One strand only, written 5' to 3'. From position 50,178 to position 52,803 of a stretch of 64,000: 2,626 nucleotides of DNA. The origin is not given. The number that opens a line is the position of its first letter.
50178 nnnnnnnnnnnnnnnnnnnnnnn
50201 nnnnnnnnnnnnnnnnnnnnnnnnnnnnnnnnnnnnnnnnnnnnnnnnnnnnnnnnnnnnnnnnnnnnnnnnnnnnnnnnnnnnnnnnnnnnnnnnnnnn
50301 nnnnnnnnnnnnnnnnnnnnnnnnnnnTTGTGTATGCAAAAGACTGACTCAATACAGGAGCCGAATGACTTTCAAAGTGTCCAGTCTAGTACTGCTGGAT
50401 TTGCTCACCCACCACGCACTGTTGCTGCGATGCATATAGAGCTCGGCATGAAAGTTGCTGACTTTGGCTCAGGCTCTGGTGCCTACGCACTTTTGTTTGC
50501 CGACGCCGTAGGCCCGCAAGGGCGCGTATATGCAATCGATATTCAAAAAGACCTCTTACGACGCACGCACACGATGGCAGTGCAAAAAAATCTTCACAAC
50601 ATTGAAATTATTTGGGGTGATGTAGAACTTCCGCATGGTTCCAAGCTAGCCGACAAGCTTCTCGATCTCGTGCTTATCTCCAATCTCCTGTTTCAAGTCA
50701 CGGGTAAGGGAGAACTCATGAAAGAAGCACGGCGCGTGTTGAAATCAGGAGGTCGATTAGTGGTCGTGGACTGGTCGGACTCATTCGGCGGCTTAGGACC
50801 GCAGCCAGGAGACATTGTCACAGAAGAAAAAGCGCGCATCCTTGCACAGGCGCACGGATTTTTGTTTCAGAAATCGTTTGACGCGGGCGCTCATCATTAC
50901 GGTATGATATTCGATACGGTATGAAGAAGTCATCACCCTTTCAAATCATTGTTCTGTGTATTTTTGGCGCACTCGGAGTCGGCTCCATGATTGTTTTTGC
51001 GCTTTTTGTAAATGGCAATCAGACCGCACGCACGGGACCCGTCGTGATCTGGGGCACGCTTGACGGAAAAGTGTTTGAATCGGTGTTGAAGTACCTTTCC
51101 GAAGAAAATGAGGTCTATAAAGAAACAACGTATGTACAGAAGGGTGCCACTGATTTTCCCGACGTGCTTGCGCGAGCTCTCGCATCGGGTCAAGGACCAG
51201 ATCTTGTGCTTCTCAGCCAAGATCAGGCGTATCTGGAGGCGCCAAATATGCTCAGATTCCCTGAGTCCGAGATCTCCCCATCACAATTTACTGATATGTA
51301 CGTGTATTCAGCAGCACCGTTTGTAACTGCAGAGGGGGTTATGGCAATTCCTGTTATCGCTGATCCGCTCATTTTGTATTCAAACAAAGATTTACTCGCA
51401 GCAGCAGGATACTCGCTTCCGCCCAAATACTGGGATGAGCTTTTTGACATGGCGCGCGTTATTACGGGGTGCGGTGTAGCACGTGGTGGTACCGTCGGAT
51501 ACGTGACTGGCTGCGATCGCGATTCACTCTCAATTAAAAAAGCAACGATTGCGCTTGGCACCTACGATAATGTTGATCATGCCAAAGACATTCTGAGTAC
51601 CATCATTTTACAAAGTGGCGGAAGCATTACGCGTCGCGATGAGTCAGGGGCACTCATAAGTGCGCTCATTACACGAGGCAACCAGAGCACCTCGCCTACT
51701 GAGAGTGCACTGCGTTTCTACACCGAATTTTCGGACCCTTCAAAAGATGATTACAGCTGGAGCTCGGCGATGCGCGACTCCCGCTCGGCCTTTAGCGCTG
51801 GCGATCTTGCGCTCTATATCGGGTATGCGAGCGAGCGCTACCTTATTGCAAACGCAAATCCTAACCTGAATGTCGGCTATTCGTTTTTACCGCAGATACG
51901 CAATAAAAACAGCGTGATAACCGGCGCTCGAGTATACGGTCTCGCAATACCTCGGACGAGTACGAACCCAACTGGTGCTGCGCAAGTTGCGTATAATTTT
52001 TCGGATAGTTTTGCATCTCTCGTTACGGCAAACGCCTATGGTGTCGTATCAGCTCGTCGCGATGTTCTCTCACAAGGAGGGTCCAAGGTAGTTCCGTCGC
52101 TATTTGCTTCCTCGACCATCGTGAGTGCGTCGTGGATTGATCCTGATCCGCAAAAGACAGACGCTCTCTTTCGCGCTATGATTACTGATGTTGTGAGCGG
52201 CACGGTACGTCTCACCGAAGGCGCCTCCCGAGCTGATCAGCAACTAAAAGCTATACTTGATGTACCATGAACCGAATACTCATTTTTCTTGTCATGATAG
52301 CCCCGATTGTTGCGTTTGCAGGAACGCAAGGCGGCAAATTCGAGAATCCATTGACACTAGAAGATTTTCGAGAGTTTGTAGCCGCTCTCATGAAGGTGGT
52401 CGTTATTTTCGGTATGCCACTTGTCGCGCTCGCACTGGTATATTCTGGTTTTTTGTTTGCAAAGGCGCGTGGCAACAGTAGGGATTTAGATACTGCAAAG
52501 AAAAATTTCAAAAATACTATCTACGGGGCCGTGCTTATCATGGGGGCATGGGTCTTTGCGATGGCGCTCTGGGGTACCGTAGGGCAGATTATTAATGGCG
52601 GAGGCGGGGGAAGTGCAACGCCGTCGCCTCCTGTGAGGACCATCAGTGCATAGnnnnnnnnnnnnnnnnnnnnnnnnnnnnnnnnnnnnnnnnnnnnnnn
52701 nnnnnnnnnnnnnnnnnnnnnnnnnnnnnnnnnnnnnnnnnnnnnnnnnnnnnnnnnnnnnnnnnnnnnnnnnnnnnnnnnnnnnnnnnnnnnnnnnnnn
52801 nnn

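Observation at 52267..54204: Tandem array of five paralogous small proteins (signal peptide plus two TM helices) with VirB2/TrbC-pilin-like architecture, downstream of a methyltransferase and solute-binding-protein pair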

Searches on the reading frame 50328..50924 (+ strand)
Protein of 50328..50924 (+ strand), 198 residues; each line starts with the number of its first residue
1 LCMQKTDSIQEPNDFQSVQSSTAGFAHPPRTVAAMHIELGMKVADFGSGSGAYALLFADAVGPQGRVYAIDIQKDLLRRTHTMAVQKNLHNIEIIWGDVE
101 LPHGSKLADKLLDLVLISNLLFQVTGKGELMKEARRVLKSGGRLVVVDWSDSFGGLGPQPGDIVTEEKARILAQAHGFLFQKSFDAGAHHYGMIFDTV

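Call 3: search_protein_families(library=pfam, proteins=[window:50328-50924:+], max_evalue=1)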
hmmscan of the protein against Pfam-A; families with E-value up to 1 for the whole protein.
window:50328-50924:+ (198 aa): 20 families
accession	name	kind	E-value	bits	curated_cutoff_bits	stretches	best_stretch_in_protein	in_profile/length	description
PF13847.12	Methyltransf_31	-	1.9e-18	67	27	1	40-155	4-114/145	Methyltransferase domain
PF01209.24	Ubie_methyltran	-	1.3e-13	51.3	20.1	1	34-151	42-156/233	ubiE/COQ5 methyltransferase family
PF08241.18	Methyltransf_11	-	1.4e-13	51.8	21.2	1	45-146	2-95/95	Methyltransferase domain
PF13649.12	Methyltransf_25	-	3.3e-13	50.6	27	1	43-142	1-97/97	Methyltransferase domain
PF01135.25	PCMT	-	4e-08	33.7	20.3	1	34-98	68-132/210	Protein-L-isoaspartate(D-aspartate) O-methyltransferase (PCMT)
PF08242.18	Methyltransf_12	-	4.9e-08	34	30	1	45-144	2-98/98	Methyltransferase domain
PF05175.20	MTS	-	9.2e-08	32.3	23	1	38-147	30-139/170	Methyltransferase small domain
PF01269.23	Fibrillarin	-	2.2e-07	30.7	27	1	31-147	63-175/227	Fibrillarin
PF13489.12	Methyltransf_23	-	1.6e-05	25.1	27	1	37-162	20-124/164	Methyltransferase domain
PF08704.16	GCD14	-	0.0023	18.1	26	1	34-75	35-76/247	tRNA methyltransferase complex GCD14 subunit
PF10294.15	Methyltransf_16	-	0.0032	17.7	21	1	40-143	47-152/174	Lysine methyltransferase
PF01728.25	FtsJ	-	0.0038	17.6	24.1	1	36-106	17-82/181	FtsJ-like methyltransferase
PF02390.23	Methyltransf_4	-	0.005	16.8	24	1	43-99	5-60/173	Putative methyltransferase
PF06325.19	PrmA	-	0.0068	16.4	22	1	38-145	160-257/296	Ribosomal protein L11 methyltransferase (PrmA)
PF13578.12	Methyltransf_24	-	0.055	14.8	26.3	1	46-146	3-102/105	Methyltransferase domain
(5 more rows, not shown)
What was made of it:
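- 50334..50924 (+): Class I SAM-dependent methyltransferase (196 aa from ATG 50334; the longest ORF starts at TTG 50328). It is the first gene of the cassette, and its stop overlaps the binding-protein start by 4 nt. Pfam Methyltransf_31/11/25 and Ubie_methyltran (call 3).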

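Call 4: search_protein_families(library=ncbifam, proteins=[window:50328-50924:+], max_evalue=1)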
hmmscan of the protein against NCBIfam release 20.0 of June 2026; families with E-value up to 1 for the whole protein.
window:50328-50924:+ (198 aa): 53 families (the best 25 are shown)
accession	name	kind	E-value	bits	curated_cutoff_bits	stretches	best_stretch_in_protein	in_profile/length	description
NF008823.0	PRK11873.1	subfamily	3.9e-20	72.4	263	1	33-148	71-183/272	arsenite methyltransferase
NF041537.1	ArsM_AhpD_UU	exception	1.6e-17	63.3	510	1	35-148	72-182/345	arsenite methyltransferase/AhpD domain selenoprotein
NF047649.1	MTase_UXPK_star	exception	6.7e-16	58.1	460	1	36-148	74-183/283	methyltransferase/UXPK-star double selenoprotein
NF001240.0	PRK00216.1-1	equivalog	3.8e-15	55.6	378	1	31-151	55-173/251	bifunctional demethylmenaquinone methyltransferase/2-methoxy-6-polyprenyl-1,4-benzoquinol methylase UbiE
NF001243.0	PRK00216.1-4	equivalog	4.4e-15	55.6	235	1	21-150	29-155/237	demethylmenaquinone methyltransferase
TIGR02752.1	MenG_heptapren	equivalog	5.3e-14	52.3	419.85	1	24-150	30-153/231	demethylmenaquinone methyltransferase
NF041536.1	ArsM_DUF2284_UU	exception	5.3e-14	51.4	575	1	34-148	71-182/459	arsenite methyltransferase/DUF2284 domain selenoprotein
NF052510.1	methyltran_MpqE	exception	4.8e-13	49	335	1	30-151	37-156/234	methyl-plastoquinone biosynthesis methyltransferase MpqE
NF001242.0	PRK00216.1-3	equivalog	8.9e-11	41.7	351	1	40-151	71-180/258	bifunctional demethylmenaquinone methyltransferase/2-methoxy-6-polyprenyl-1,4-benzoquinol methylase UbiE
TIGR04364.1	methyltran_FxLD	equivalog_domain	2.5e-10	40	320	1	35-146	78-179/394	methyltransferase, FxLD system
NF001244.0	PRK00216.1-5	equivalog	5.2e-10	39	216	1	31-150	40-157/236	bifunctional demethylmenaquinone methyltransferase/2-methoxy-6-polyprenyl-1,4-benzoquinol methylase UbiE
NF040538.1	methyl_ArsM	equivalog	5.6e-10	38.9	500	2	37-89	59-113/356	arsinothricin biosynthesis methyltransferase ArsM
NF045667.1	MTase_DVU1556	equivalog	9.5e-10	38.3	155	1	24-148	7-121/213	DVU_1556 family methyltransferase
TIGR01934.1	MenG_MenH_UbiE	subfamily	9.6e-10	38.1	158.35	1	31-150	31-145/223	ubiquinone/menaquinone biosynthesis methyltransferase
NF043040.1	corrin_prot_MT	hypoth_equivalog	1.4e-09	37.7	180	1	30-148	31-149/216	corrinoid protein-associated methyltransferase CpaM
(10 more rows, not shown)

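Call 50: search_solved_structures(query=window:50328-50921:+, max_evalue=0.00001)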
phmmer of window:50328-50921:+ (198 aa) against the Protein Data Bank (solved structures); distinct sequences matched with E-value up to 0.00001: 6.
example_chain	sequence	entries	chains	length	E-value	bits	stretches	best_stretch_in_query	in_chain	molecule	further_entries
3dh0_A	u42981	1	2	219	2.8e-15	60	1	27-193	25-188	SAM dependent methyltransferase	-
3i9f_A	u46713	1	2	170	2.1e-10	44.1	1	43-195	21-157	Putative type 11 methyltransferase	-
4o29_A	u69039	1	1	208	7.8e-07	32.4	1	38-145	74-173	Protein-L-isoaspartate O-methyltransferase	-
5wp5_A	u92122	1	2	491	2.3e-06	30.9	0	19-166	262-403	Phosphomethylethanolamine N-methyltransferase 2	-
5evj_A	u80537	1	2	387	3.2e-06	30.5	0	40-145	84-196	Arsenite methyltransferase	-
1ve3_A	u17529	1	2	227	7.4e-06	29.2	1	40-146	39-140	hypothetical protein PH0226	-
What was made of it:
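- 50334..50924 (+): Nearest solved structure is 3dh0, a generic SAM methyltransferase, E 2.8e-15 (call 50).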

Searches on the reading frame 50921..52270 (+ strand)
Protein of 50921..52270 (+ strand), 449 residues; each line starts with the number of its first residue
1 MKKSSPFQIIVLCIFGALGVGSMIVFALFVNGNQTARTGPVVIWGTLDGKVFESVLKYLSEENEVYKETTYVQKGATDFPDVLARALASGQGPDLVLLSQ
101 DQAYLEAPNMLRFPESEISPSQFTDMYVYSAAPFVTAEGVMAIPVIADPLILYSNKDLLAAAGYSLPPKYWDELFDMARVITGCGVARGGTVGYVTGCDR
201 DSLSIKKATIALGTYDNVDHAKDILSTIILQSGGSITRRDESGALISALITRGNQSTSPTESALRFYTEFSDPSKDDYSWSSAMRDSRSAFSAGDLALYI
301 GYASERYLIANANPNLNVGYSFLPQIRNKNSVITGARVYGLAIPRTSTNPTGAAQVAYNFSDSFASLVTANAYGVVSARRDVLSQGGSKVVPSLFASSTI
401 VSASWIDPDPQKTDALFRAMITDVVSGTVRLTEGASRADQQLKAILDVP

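Call 3: search_protein_families(library=pfam, proteins=[window:50921-52270:+], max_evalue=1)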
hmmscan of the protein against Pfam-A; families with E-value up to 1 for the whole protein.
window:50921-52270:+ (449 aa): 3 families
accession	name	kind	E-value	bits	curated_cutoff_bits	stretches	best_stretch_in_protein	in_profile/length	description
PF01547.30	SBP_bac_1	-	8.6e-20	72.4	26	1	69-354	26-294/307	Bacterial extracellular solute-binding protein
PF13416.11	SBP_bac_8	-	7.3e-14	52.6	27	1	71-356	16-239/279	Bacterial extracellular solute-binding protein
PF18304.6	SabA_adhesion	-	0.061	13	27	1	195-269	107-178/299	SabA N-terminal extracellular adhesion domain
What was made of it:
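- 50921..52270 (+): MalE-like (SBP_bac_1) solute-binding-type protein of 449 aa with a conserved N-terminal transmembrane anchor and no lipobox. No permease or ATPase gene lies beside it. Pfam PF01547 8.6e-20 and PF13416 (call 3).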

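Call 4: search_protein_families(library=ncbifam, proteins=[window:50921-52270:+], max_evalue=1)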
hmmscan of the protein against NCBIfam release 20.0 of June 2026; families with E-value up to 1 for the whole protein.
window:50921-52270:+ (449 aa): 2 families
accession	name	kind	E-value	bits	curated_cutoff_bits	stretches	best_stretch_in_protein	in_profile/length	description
TIGR03850.1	bind_CPR_0540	equivalog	8.8e-05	21.3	299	1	76-179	84-189/437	carbohydrate ABC transporter substrate-binding protein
NF008211.0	PRK10974.1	equivalog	0.032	12.8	411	1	140-196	138-196/439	sn-glycerol-3-phosphate ABC transporter substrate-binding protein UgpB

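Call 30: find_related_loci(query=A2, collection=genome_contigs, flank=6000)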
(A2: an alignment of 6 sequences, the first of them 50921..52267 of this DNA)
Query A2 (449 aa) in genome_contigs; peptide patterns used: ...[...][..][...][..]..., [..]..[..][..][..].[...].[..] (x = any residue, [..] = any of these).
599 stretches matched a pattern (row limit reached: there are more); 495 encode a relative of the query (tblastn E <= 1e-3); the best 80 are kept; 80 distinct loci.
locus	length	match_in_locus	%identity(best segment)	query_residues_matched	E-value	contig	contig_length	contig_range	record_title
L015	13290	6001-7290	47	1-446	2e-125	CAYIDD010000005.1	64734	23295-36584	MAG TPA_asm: uncultured Candidatus Saccharibacteria bacterium isolate ERP119705_co18_166 genome assembly, contig: NODE_3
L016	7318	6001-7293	46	1-446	6e-125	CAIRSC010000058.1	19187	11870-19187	uncultured bacterium isolate Umea1_bin-3528 genome assembly, contig: bin-3528:058/113, whole genome shotgun sequence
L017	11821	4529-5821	46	1-446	1e-123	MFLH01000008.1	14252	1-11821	MAG: Candidatus Kaiserbacteria bacterium RIFCSPHIGHO2_02_FULL_54_11b rifcsphigho2_02_scaffold_14012, whole genome shotgu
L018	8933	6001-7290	47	1-446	5e-123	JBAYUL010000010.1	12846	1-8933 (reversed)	MAG: Candidatus Paceibacterota bacterium isolate SO_2016_LW3_34 scaffold07021_LW162_2016, whole genome shotgun sequence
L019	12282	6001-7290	48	1-446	2e-122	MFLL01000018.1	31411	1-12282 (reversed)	MAG: Candidatus Kaiserbacteria bacterium RIFCSPHIGHO2_02_FULL_55_25 rifcsphigho2_02_scaffold_4096, whole genome shotgun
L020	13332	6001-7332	44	1-447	3e-122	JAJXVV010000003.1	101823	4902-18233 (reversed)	MAG: bacterium isolate BP5.bin44 NODE_244_length_101823_cov_6.925572, whole genome shotgun sequence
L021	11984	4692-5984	46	1-446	5e-122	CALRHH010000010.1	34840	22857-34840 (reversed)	MAG: Candidatus Nomurabacteria bacterium isolate Ike-100m-40 genome assembly, contig: Ike-100-c403, whole genome shotgun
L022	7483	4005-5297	46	1-446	2e-121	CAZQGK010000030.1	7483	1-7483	MAG TPA_asm: uncultured Candidatus Saccharibacteria bacterium isolate ERP113451_co1_332 genome assembly, contig: NODE_12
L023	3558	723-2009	44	1-448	8e-124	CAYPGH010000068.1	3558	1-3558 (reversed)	MAG TPA_asm: uncultured Candidatus Saccharibacteria bacterium isolate SRP050083_co2_53 genome assembly, contig: NODE_271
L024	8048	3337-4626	44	1-446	7e-120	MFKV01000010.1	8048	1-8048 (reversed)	MAG: Candidatus Kaiserbacteria bacterium RIFCSPHIGHO2_01_FULL_54_36 rifcsphigho2_01_scaffold_25908, whole genome shotgun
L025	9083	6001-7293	46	1-446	2e-119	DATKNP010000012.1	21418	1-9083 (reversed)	MAG TPA_asm: Candidatus Paceibacterota bacterium isolate SMAG_U14740 k141_5094135, whole genome shotgun sequence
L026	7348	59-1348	45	1-446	1e-119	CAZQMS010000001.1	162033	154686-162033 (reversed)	MAG TPA_asm: uncultured Candidatus Saccharibacteria bacterium isolate SRP329715_co2_386 genome assembly, contig: NODE_17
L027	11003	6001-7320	45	1-442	5e-119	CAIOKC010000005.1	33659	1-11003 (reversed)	uncultured bacterium isolate LaPlata_bin-2928 genome assembly, contig: bin-2928:05/32, whole genome shotgun sequence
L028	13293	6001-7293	45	1-446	2e-118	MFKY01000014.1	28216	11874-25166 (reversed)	MAG: Candidatus Kaiserbacteria bacterium RIFCSPHIGHO2_01_FULL_55_37 rifcsphigho2_01_scaffold_16058, whole genome shotgun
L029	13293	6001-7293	45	1-446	7e-118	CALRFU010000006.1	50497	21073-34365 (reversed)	MAG: Candidatus Nomurabacteria bacterium isolate TH-08apr19-232 genome assembly, contig: TH-08apr19-C1538, whole genome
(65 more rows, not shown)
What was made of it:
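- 50921..52270 (+): At least 495 relatives exist in species-representative genomes (call 30).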

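Call 39: search_solved_structures(query=A2, max_evalue=0.001)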
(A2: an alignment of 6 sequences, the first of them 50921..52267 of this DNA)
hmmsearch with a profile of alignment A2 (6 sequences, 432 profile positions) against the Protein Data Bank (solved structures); distinct sequences matched with E-value up to 0.001: 78 (the best 60 are shown).
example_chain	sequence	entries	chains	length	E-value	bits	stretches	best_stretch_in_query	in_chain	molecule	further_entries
4r9f_A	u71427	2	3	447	2.8e-12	49.8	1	80-313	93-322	MBP1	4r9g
4qrz_A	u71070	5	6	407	3.2e-12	49.6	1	53-184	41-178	ABC-TYPE SUGAR TRANSPORTER | ABC transporter, substrate binding protein (Sugar)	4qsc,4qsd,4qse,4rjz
1eu8_A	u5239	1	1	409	3.4e-12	49.5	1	76-183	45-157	TREHALOSE/MALTOSE BINDING PROTEIN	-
5u2p_A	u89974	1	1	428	6.5e-11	45.3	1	274-366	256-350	Sugar ABC transporter substrate-binding protein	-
3quf_A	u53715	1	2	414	1.8e-10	43.8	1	41-186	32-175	Extracellular solute-binding protein, family 1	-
5ci5_A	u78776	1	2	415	9.6e-10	41.5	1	52-431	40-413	Extracellular solute-binding protein family 1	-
8jbg_B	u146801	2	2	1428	1e-09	41.3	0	32-185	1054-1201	Neuromedin-K receptor (NK3R-pFastbac1) | NK3R-pFastbac1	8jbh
9vus_A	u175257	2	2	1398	1.4e-09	41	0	32-185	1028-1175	Soluble cytochrome b562,2-oxoglutarate receptor 1,Soluble cytochrome b562,2-oxoglutarate r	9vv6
1elj_A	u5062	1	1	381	4e-09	39.4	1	39-180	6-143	MALTODEXTRIN-BINDING PROTEIN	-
5ysb_A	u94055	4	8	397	5.9e-09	38.9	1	76-185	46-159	Lin1841 protein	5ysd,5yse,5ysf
6dtq_A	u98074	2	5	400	9.6e-09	38.2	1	126-185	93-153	maltose-binding protein MalE3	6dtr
7nbz_A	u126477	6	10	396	3.3e-08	36.4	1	137-183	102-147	Sulfoquinovosyl binding protein | Sulfoquinovosyl glycerol-binding protein SmoF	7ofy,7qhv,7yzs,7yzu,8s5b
3jzj_A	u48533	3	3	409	2e-07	33.8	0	32-185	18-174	Acarbose/maltose binding protein GacH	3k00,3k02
3k01_A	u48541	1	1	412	4e-07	32.8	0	38-185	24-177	Acarbose/maltose binding protein GacH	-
8art_A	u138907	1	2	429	1.2e-06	31.3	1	19-184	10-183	Putative secreted maltose-binding protein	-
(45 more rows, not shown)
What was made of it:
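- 50921..52270 (+): A profile hits sugar-binding proteins in the PDB at E ~1e-12 (call 39).
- On ABC-transporter substrate-binding protein (SBP_bac_1, MalE-like): The profile hits sugar-binding proteins in the PDB (call 39).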

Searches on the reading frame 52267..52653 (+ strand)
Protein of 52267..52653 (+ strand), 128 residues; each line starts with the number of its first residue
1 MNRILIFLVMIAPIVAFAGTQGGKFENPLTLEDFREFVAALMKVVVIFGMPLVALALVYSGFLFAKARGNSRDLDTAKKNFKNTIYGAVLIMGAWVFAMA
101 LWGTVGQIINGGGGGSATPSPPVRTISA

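Call 3: search_protein_families(library=pfam, proteins=[window:52267-52653:+], max_evalue=1)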
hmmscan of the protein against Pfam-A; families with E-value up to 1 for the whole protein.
window:52267-52653:+ (128 aa): 5 families
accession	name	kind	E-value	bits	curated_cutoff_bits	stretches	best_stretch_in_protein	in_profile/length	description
PF18895.5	T4SS_pilin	-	1.7e-07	31.6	26.6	1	45-99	16-69/71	Type IV secretion system pilin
PF16983.11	MFS_MOT1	-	0.044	14.6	30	1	45-109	44-92/111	Molybdate transporter of MFS superfamily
PF04956.18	TrbC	-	0.076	13.7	27.9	1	5-95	17-92/98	TrbC/VIRB2 pilin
PF05767.17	Pox_A14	-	0.11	13.1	27.7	1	36-99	5-67/93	Poxvirus virion envelope protein A14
PF00335.26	Tetraspanin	-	0.29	11.2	32.1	1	44-107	11-68/225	Tetraspanin family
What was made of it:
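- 52267..52653 (+): p1: TrbC/VirB2-like pilin-family protein of 128 aa, with a signal peptide (AFA|G) and two hydrophobic helices. PF18895 at 31.6 bits, above the 26.6 cut-off (call 3).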

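Call 4: search_protein_families(library=ncbifam, proteins=[window:52267-52653:+], max_evalue=1)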
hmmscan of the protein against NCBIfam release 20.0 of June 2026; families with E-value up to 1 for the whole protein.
window:52267-52653:+ (128 aa): 3 families
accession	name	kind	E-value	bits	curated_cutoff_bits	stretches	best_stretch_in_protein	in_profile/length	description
NF045849.1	ICE_MMCAP2_0565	equivalog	0.0039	16.8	40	1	41-109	12-77/80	Mbov_0395 family pilin-like conjugal transfer protein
NF000109.2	trim_DfrA9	exception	0.081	12.9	350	0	13-57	6-54/177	trimethoprim-resistant dihydrofolate reductase DfrA9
NF045978.1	ComEA_MAG0490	equivalog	0.23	11.2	98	1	43-97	3-57/162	MAG0490 family ComEA-like DNA-binding protein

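Call 22: list_cluster_members(proteins=[P0001, window:52267-52650:+, window:50921-52267:+])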
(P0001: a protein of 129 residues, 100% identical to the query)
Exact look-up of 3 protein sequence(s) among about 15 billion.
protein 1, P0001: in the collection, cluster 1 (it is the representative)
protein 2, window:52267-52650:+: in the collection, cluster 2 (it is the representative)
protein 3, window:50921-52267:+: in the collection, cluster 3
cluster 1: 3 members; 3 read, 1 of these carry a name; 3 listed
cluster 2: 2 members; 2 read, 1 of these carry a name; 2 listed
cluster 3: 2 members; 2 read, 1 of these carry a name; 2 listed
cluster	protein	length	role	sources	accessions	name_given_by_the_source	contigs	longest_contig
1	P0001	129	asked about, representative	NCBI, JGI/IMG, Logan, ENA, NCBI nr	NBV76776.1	hypothetical protein EBR66_01260 [bacterium] | hypothetical protein [bacterium]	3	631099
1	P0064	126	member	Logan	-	-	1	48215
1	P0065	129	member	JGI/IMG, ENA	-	-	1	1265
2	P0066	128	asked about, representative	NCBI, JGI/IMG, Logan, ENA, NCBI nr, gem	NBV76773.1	hypothetical protein EBR66_01245 [bacterium] | hypothetical protein [bacterium]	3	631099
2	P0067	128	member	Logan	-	-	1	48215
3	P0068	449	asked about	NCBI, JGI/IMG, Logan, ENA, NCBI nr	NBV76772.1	carbohydrate ABC transporter substrate-binding protein [bacterium]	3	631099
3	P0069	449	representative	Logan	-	-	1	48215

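Call 42: search_protein_families(library=pfam, alignment_id=A3, max_evalue=0.001)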
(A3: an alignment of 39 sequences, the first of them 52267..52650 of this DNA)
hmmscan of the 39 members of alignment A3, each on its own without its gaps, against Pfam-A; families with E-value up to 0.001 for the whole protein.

A. member 1, window:52267-52650:+ (128 aa): 1 family
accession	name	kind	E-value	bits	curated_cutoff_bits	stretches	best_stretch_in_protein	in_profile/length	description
PF18895.5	T4SS_pilin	-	1.7e-07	31.6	26.6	1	45-99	16-69/71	Type IV secretion system pilin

B. families by the number of members that match (of 39 scanned): 4 families
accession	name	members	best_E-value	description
PF18895.5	T4SS_pilin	39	2e-12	Type IV secretion system pilin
PF04956.18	TrbC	32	9e-09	TrbC/VIRB2 pilin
PF07786.18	HGSNAT_cat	2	0.00063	Heparan-alpha-glucosaminide N-acetyltransferase, catalytic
PF01127.27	Sdh_cyt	1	8.5e-05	Succinate dehydrogenase/Fumarate reductase transmembrane subunit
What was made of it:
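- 52267..52653 (+): Position group: 39/39 match PF18895 and 32/39 match PF04956 (call 42).
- Closest known: VirB2. Same: p1-position sequences match PF04956 in 32/39 cases, best E 9e-9 (call 42).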

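Call 44: search_solved_structures(query=A3, max_evalue=10)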
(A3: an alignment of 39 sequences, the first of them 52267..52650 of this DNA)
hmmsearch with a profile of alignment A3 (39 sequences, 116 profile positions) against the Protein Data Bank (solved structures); distinct sequences matched with E-value up to 10: 0.
